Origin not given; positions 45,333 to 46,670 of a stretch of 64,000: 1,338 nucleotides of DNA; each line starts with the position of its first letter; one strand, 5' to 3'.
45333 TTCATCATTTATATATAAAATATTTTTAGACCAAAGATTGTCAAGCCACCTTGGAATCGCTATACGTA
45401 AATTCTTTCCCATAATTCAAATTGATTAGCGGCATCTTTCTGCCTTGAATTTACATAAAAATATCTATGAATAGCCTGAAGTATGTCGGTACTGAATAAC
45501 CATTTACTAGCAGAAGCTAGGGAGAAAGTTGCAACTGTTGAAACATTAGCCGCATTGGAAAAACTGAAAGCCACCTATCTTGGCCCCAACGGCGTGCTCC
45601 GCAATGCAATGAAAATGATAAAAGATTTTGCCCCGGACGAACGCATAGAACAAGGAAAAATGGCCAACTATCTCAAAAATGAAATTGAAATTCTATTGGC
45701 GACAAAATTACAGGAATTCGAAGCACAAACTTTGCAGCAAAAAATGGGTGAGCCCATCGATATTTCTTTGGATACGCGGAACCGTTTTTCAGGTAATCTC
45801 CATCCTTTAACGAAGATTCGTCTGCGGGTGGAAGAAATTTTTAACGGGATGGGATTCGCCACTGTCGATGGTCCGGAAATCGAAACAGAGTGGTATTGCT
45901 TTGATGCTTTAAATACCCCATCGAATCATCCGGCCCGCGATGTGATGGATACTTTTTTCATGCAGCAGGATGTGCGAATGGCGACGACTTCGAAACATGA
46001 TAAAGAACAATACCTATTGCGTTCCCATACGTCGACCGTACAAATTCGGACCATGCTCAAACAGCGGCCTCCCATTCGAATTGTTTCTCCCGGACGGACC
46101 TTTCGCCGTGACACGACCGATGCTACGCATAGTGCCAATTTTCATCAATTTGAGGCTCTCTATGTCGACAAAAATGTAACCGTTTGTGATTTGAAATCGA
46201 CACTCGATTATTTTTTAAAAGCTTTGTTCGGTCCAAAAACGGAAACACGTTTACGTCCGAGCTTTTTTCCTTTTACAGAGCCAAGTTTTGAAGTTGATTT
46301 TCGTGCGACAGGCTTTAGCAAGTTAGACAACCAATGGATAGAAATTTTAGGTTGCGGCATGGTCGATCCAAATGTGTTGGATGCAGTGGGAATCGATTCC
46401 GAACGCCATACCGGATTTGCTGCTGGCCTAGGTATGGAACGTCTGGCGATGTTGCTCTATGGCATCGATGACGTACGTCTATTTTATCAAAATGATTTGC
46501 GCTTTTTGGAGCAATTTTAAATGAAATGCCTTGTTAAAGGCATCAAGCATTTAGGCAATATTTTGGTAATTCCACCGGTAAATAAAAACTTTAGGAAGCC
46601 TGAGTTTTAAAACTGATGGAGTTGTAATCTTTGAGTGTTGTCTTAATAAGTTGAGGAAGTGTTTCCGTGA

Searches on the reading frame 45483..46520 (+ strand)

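Call 55: search_protein_families(library=pfam, proteins=[window:45483-46520:+], max_evalue=0.00001)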
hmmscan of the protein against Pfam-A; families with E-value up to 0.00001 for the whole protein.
window:45483-46520:+ (345 aa): 2 families
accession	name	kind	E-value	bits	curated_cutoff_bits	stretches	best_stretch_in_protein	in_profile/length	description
PF01409.25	tRNA-synt_2d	-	1.1e-97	326.8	19.8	1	92-345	2-246/246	tRNA synthetases class II core domain (F)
PF02912.23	Phe_tRNA-synt_N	-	2.7e-15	56.5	22.3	1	21-88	2-69/69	Aminoacyl tRNA synthetase class II, N-terminal domain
